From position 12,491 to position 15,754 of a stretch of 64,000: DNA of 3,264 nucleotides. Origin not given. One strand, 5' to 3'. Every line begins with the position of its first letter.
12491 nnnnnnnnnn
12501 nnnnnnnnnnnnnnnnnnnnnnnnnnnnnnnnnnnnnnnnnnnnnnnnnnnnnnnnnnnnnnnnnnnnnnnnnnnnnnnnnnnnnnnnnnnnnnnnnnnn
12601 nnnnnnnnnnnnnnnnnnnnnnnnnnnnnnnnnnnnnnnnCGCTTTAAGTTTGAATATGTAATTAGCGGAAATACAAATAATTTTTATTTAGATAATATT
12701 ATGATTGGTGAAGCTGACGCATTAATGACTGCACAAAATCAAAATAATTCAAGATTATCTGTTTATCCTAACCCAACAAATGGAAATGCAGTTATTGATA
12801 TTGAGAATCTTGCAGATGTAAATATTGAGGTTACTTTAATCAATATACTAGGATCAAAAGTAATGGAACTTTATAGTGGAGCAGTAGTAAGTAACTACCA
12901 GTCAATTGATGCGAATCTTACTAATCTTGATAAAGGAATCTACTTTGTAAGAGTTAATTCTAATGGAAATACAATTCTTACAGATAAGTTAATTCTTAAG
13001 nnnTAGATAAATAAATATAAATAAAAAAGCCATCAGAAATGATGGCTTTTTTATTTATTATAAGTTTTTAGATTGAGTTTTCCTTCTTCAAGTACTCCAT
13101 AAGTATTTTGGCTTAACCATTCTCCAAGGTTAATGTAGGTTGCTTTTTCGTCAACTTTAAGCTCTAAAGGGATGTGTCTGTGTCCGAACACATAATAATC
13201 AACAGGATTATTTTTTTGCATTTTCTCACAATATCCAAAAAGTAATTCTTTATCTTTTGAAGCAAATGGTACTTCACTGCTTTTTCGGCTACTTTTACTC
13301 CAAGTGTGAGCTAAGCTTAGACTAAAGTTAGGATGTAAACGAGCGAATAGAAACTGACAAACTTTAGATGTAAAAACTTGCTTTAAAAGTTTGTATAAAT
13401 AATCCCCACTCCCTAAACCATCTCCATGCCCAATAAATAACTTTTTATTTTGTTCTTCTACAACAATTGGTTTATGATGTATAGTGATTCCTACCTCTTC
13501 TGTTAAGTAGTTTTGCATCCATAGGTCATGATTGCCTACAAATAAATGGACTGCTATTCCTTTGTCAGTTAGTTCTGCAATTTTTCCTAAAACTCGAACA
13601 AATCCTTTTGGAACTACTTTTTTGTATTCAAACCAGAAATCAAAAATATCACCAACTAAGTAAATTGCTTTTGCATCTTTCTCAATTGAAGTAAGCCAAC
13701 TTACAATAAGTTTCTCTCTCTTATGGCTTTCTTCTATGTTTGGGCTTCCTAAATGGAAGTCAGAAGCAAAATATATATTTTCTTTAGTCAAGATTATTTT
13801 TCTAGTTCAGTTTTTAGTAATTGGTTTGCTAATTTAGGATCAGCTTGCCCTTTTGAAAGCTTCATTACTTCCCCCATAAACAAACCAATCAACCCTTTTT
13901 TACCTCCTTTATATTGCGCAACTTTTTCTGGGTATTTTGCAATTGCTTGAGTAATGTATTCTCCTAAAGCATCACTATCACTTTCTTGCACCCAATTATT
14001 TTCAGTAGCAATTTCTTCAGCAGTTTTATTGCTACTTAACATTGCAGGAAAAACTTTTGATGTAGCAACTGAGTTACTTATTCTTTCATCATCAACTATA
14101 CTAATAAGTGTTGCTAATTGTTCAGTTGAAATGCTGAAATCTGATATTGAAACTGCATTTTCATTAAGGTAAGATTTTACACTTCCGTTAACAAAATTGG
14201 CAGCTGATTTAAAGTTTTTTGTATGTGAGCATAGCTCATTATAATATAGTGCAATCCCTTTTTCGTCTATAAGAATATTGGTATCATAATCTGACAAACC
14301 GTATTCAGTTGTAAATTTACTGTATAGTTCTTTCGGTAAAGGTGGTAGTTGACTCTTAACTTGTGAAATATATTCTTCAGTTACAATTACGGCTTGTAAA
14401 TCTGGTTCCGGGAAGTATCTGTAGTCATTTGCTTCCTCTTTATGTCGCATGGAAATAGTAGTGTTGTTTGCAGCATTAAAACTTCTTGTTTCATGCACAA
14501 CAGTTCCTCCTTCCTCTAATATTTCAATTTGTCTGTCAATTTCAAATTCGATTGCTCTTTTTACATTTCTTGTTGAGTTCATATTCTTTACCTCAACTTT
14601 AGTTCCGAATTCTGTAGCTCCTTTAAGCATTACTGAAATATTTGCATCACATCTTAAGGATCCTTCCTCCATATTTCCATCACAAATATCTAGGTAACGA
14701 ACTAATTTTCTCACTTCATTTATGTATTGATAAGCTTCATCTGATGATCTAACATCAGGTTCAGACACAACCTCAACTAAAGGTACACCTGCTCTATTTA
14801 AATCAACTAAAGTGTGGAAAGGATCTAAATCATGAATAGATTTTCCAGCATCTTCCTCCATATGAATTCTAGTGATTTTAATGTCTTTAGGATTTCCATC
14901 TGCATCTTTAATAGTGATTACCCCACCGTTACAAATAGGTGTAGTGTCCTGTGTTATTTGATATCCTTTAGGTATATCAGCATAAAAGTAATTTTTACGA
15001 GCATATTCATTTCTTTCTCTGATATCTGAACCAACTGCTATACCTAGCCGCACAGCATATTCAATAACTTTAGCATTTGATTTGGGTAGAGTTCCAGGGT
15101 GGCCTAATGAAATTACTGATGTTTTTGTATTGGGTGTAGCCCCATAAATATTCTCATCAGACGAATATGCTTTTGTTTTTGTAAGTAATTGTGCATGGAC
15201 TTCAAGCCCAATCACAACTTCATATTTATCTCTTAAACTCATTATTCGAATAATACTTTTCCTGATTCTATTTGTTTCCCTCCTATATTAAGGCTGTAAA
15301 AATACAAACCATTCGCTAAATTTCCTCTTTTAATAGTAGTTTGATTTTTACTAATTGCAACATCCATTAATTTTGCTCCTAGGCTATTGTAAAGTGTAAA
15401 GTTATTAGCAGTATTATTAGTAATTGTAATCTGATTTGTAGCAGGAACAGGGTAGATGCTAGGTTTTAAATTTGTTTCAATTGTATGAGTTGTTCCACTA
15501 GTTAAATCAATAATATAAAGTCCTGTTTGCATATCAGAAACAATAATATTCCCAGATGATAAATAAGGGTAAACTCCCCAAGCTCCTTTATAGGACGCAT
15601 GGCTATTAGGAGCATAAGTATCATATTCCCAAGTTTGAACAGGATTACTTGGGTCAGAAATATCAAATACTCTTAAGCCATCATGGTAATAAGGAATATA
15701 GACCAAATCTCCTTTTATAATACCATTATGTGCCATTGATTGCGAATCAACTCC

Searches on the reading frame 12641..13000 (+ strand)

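Call 18: search_protein_families(library=ncbifam, proteins=[window:12641-13000:+], max_evalue=10)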
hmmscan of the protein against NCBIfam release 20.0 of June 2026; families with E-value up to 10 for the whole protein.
window:12641-13000:+ (120 aa): 6 families
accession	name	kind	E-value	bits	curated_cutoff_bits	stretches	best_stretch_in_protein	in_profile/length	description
TIGR04183.1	Por_Secre_tail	domain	2.8e-13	49.7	23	1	41-120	1-72/72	T9SS type A sorting domain-containing protein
NF038113.1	T9SSA_dep_M36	equivalog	1.3e-10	40.1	885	1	13-120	769-869/869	T9SS-dependent M36 family metallopeptidase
NF052323.1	T9SSA_dep_M6i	equivalog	5.1e-06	24.7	600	1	30-118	949-1037/1043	T9SS-dependent M6-like inactivated metalloprotease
NF052644.1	T9SS_DNase_Rie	equivalog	0.0001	21.8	260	1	10-118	155-249/251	T9SS-dependent surface endonuclease, AS87_RS02955 family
NF050177.1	TapA_OM_Porphy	equivalog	0.0012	17.7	500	1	35-118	467-542/544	TapA/TapC family T9SS-dependent outer membrane protein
NF000096.1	stregra_B_VgbB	exception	0.0062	15.8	600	1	15-89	141-221/295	streptogramin B lyase Vgb(B)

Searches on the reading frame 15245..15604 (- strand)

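Call 18: search_protein_families(library=ncbifam, proteins=[window:15245-15604:-], max_evalue=10)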
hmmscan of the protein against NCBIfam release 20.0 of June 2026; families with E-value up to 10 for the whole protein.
window:15245-15604:- (120 aa): 4 families
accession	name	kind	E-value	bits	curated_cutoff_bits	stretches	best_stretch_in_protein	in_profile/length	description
TIGR04183.1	Por_Secre_tail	domain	3.7e-12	46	23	2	50-118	1-70/72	T9SS type A sorting domain-containing protein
TIGR04312.1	choice_anch_B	subfamily_domain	1.2e-10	41.2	100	1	2-32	332-362/364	choice-of-anchor B family protein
NF038113.1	T9SSA_dep_M36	equivalog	0.00018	19.8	885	1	40-112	786-862/869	T9SS-dependent M36 family metallopeptidase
TIGR03907.1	QH_beta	equivalog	0.099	11.8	223.2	1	25-111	219-296/338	quinohemoprotein amine dehydrogenase subunit beta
